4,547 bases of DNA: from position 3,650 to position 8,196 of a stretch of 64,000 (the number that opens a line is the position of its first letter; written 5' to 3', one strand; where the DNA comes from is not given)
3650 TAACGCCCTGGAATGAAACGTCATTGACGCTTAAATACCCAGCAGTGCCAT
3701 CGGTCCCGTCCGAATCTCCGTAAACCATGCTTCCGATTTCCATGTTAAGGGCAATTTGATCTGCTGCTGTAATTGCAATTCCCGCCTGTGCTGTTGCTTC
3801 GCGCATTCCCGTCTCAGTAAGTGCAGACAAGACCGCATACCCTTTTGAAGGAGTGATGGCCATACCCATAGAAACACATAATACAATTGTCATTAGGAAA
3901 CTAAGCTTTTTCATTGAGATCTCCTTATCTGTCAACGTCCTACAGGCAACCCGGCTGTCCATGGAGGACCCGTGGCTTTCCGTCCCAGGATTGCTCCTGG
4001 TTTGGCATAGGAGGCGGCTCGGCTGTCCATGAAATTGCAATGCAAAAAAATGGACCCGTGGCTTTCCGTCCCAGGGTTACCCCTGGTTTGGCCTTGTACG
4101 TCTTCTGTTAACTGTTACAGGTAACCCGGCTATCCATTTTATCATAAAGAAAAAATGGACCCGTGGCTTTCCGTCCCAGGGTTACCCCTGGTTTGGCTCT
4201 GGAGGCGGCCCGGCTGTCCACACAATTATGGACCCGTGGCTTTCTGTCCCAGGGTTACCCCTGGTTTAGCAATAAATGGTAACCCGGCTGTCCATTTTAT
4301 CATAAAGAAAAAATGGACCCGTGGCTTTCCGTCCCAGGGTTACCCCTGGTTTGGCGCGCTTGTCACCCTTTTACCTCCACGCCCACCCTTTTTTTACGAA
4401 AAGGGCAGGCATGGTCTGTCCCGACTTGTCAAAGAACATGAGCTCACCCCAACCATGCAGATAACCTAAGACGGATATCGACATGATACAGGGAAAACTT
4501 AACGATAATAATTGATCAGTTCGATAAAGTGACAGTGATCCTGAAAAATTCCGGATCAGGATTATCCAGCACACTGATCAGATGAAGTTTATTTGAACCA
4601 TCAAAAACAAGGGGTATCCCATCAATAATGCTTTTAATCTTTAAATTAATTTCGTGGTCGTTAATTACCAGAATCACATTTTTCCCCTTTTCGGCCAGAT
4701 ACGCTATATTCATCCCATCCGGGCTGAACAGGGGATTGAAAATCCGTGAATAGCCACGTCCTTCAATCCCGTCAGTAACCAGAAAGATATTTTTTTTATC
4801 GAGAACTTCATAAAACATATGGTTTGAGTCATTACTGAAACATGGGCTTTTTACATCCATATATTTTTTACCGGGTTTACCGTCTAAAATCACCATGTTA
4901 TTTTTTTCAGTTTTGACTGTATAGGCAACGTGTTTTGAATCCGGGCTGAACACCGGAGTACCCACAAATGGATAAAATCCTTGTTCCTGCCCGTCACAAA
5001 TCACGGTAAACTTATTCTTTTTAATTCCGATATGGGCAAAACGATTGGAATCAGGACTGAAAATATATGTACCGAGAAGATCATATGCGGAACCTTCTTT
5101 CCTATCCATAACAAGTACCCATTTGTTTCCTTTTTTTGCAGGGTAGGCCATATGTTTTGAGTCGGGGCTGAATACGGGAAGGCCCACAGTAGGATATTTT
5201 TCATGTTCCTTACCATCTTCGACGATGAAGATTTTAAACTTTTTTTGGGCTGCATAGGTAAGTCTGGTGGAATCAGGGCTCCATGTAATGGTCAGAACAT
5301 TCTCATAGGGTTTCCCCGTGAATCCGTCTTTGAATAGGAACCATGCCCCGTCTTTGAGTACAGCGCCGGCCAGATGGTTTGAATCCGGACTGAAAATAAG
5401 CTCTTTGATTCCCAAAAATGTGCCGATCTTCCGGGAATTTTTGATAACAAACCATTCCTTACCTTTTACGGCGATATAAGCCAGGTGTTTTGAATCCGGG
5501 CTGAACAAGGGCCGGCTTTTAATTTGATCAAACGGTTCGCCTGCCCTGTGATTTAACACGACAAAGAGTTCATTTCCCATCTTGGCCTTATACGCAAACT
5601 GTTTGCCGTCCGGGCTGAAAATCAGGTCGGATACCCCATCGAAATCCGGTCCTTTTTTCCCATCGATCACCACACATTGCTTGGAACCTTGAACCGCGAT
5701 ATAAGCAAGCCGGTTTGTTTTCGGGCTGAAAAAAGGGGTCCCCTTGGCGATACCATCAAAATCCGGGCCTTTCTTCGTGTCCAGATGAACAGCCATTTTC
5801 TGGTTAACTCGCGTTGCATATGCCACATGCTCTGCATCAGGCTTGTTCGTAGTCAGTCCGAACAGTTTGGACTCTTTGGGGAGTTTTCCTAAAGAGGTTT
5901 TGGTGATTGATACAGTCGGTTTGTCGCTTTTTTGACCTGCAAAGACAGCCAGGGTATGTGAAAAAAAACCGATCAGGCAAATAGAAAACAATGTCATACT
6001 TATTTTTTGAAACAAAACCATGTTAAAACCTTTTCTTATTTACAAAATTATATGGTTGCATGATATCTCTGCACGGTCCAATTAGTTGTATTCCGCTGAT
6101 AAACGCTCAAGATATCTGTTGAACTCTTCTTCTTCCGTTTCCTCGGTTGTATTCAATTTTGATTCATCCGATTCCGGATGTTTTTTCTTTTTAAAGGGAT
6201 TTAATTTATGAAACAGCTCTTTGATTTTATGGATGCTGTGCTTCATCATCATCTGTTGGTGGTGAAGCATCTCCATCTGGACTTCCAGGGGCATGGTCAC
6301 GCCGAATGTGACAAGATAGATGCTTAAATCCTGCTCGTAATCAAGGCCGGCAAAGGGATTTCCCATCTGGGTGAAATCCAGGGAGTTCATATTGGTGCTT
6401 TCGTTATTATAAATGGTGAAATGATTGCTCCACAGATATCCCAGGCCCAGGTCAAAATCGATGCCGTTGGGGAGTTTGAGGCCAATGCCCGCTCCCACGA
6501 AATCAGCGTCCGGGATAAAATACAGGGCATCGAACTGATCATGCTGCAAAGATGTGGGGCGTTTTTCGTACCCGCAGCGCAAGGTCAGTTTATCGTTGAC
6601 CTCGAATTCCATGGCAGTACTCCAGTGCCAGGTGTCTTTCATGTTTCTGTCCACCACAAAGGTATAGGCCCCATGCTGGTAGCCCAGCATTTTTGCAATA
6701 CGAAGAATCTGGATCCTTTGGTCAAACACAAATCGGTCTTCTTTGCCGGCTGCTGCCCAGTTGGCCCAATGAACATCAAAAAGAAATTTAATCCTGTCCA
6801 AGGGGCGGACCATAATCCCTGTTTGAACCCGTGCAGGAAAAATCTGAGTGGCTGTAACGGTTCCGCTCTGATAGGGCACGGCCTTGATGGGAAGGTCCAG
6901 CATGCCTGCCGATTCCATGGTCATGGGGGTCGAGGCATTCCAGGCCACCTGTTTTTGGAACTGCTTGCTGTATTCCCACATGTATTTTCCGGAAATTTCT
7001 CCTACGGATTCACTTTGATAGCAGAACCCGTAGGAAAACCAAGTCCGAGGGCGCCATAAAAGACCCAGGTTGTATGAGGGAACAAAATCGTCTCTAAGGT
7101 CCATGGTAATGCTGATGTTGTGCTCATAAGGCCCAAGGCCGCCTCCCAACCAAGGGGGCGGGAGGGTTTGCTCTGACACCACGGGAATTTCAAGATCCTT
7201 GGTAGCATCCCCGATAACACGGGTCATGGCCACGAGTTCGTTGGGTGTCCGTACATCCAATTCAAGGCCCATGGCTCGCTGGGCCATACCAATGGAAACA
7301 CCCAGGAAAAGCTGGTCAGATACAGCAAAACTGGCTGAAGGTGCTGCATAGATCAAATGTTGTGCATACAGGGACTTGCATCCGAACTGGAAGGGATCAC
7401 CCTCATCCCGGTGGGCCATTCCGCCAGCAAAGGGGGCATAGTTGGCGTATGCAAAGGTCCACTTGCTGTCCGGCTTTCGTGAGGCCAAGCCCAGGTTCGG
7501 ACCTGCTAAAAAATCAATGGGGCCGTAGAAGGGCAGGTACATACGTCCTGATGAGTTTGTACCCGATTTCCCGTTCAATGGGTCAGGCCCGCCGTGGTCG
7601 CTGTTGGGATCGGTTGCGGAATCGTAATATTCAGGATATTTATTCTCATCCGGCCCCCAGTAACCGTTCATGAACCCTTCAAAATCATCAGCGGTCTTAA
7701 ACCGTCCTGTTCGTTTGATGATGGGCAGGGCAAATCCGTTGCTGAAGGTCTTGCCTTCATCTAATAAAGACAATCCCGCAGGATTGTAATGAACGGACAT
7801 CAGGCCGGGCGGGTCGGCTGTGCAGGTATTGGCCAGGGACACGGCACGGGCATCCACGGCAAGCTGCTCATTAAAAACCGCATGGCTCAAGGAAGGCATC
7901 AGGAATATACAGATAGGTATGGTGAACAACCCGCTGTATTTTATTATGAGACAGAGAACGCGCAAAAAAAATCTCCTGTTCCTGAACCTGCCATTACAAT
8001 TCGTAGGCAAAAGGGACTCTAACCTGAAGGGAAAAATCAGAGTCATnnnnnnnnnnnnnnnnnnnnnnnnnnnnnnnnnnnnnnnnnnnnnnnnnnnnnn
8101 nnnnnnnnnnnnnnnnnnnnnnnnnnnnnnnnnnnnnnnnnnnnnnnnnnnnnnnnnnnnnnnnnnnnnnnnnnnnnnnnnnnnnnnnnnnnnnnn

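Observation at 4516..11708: A cyclic-dinucleotide riboswitch appears to gate the whole export operon, not only the cargo genes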

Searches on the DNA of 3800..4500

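Call 12: search_rna_families(source=window, start=3800, end=4500, threshold=evalue, max_evalue=0.01, show_alignments=6)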
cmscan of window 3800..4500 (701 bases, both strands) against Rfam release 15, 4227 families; matches with E-value up to 0.01: 4.
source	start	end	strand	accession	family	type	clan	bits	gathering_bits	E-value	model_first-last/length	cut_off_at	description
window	4009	4101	-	RF03167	c-di-GMP-I-GGC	Cis-reg; riboswitch;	CL00126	62.7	59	2.2e-14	1-80/80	no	c-di-GMP-I-GGC riboswitch aptamer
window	4116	4206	-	RF03167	c-di-GMP-I-GGC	Cis-reg; riboswitch;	CL00126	58.9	59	2.6e-13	1-80/80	no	c-di-GMP-I-GGC riboswitch aptamer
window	4274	4367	-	RF03167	c-di-GMP-I-GGC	Cis-reg; riboswitch;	CL00126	57.3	59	7.9e-13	1-80/80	no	c-di-GMP-I-GGC riboswitch aptamer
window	3946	4008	-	RF03167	c-di-GMP-I-GGC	Cis-reg; riboswitch;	CL00126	53.3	59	1.1e-11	8-75/80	no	c-di-GMP-I-GGC riboswitch aptamer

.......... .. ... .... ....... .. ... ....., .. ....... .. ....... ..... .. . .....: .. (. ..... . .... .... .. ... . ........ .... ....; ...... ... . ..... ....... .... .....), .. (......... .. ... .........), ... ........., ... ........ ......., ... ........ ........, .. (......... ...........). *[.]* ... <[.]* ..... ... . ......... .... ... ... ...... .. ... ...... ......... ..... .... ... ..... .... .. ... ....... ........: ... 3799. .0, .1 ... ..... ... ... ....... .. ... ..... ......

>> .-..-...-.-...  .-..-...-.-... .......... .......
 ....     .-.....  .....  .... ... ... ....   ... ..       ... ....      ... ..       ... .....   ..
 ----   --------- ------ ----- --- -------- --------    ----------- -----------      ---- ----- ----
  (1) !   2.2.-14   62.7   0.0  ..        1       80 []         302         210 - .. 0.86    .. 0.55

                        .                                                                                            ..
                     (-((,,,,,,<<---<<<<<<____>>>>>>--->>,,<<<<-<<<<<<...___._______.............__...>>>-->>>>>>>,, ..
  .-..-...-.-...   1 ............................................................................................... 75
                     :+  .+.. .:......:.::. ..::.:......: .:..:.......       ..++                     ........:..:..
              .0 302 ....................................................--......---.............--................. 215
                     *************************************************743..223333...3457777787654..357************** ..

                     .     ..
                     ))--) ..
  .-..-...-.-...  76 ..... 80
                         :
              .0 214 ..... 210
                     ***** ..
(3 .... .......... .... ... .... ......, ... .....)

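Call 29: search_with_rna_model(model_id=R1, source=window, start=4195, end=4285, filters=off, max_evalue=1, show_alignments=1)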
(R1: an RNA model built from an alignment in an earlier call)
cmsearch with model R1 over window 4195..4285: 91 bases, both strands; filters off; matches with E-value up to 1: 3.
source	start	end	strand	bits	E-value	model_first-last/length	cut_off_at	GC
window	4201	4280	-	83.6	1.1e-23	1-88/88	no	0.56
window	4249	4264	+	6.4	0.0068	17-32/88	no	0.69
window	4218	4239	+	-1.3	0.81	50-71/88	no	0.55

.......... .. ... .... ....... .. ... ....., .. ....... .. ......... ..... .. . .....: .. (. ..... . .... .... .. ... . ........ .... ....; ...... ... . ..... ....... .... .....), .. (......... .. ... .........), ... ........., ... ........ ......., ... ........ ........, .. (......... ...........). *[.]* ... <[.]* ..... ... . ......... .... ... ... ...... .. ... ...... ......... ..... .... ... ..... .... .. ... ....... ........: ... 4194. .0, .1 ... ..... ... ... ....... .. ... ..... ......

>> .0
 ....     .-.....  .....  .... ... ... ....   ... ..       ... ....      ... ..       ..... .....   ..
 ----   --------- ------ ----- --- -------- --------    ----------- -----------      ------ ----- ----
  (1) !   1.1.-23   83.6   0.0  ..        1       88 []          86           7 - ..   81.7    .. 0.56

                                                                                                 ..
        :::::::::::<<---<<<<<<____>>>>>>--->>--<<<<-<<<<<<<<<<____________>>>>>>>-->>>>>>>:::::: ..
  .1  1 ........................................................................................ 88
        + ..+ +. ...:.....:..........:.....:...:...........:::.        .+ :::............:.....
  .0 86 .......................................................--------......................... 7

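Call 30: search_with_rna_model(model_id=R1, source=window, start=3930, end=4022, filters=off, max_evalue=1, show_alignments=1)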
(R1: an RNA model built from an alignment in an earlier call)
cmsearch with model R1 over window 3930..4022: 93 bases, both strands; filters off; matches with E-value up to 1: 2.
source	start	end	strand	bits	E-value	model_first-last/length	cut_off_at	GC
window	3942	4016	-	77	6.7e-22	1-88/88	no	0.63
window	3985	4000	+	2.3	0.085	17-32/88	no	0.62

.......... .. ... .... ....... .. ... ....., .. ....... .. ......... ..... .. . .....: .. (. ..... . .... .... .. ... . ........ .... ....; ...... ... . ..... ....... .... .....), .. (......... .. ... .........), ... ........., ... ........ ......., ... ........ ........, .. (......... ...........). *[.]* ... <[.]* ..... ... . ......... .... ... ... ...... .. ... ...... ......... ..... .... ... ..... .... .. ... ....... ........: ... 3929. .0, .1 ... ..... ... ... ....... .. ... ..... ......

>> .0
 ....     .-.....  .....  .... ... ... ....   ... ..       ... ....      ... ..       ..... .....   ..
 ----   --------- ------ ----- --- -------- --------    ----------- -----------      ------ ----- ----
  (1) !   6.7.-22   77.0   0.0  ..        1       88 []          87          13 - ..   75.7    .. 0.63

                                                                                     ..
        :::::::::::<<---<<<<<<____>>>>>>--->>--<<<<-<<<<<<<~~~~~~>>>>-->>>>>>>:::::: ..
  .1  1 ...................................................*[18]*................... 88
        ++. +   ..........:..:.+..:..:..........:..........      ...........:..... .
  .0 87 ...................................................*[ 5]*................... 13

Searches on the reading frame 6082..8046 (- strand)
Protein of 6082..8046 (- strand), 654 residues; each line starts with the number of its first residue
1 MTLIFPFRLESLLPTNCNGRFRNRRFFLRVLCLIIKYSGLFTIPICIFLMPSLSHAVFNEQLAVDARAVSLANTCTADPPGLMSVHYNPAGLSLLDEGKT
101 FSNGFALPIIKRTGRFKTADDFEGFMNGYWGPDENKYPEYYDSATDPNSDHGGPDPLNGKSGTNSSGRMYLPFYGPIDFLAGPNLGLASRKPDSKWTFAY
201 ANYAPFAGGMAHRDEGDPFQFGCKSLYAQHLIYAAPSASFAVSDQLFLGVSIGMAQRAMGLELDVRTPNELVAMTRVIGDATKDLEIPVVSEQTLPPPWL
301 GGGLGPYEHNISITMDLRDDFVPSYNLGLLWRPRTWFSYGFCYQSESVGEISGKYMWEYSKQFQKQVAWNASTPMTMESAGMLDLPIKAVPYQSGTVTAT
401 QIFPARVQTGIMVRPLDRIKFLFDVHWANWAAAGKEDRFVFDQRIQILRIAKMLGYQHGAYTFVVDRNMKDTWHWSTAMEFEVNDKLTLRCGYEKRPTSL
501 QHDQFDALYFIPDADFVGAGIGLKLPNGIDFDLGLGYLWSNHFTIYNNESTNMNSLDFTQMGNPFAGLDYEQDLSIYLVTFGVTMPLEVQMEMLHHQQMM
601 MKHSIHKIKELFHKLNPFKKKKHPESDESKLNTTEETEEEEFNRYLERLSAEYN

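Call 5: search_protein_families(library=pfam, proteins=[window:6082-8046:-], max_evalue=0.01)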
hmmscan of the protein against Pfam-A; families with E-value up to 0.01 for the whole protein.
window:6082-8046:- (654 aa): 1 family
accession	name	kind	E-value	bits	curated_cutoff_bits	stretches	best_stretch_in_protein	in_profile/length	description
PF03349.22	Toluene_X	-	2.2e-30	105.9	29.7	1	68-561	24-407/421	Outer membrane protein transport protein (OMPP1/FadL/TodX)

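Call 6: search_protein_families(library=ncbifam, proteins=[window:6082-8046:-], max_evalue=0.01)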
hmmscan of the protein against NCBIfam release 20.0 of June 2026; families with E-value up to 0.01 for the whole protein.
window:6082-8046:- (654 aa): 3 families
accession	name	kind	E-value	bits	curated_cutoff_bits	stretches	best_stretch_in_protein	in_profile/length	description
NF050080.1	pilus_FilD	exception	5.4e-83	279.1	970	1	45-579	8-541/549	putative pilus system OmpP1/FadL family transporter FilD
NF033709.1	PorV_fam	subfamily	2.7e-09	37.1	90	1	472-547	255-311/326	PorV/PorQ family protein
NF033710.1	T9SS_OM_PorV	equivalog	0.0013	18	250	0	55-102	24-71/367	type IX secretion system outer membrane channel protein PorV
